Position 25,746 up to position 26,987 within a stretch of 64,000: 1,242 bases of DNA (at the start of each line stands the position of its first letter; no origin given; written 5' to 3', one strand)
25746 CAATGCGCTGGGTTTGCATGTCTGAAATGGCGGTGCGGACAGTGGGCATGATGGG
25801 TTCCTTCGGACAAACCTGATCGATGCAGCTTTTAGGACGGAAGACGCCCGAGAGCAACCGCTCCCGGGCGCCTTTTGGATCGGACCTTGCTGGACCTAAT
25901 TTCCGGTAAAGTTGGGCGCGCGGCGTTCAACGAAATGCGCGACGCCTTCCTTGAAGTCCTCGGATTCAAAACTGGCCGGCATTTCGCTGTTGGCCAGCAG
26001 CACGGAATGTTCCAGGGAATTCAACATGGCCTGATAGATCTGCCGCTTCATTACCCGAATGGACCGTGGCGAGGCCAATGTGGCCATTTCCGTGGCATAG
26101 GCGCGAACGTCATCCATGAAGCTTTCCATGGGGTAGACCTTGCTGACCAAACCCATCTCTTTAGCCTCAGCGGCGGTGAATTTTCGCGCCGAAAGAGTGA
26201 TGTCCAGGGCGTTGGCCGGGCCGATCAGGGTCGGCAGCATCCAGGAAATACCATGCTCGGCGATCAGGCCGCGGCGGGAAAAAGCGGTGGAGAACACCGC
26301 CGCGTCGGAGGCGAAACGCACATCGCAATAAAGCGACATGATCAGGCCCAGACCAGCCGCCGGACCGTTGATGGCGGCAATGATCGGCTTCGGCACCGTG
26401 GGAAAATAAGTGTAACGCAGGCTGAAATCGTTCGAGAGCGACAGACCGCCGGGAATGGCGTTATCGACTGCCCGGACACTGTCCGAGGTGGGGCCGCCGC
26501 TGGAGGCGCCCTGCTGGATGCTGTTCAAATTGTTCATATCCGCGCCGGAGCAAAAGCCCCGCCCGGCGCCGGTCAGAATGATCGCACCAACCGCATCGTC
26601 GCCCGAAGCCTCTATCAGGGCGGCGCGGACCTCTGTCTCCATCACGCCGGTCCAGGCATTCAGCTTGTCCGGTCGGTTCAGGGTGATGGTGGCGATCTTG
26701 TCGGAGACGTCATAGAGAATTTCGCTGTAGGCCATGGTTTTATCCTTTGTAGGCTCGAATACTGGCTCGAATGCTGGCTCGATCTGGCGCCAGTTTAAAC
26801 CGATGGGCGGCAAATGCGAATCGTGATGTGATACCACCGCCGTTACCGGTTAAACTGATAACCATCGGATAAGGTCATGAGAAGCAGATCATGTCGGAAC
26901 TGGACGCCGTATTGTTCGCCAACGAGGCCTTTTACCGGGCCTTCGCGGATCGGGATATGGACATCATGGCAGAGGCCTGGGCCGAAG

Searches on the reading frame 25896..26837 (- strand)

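Call 64: search_protein_families(library=pfam, proteins=[window:25896-26837:-], max_evalue=0.00001)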
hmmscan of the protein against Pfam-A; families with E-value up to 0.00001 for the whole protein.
window:25896-26837:- (313 aa): 2 families
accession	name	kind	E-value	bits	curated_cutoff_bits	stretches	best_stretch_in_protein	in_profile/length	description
PF00378.25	ECH_1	-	5.3e-52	177.1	27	2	141-312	80-250/251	Enoyl-CoA hydratase/isomerase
PF16113.10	ECH_2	-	1.8e-24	87.3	27.2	1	49-240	2-177/335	Enoyl-CoA hydratase/isomerase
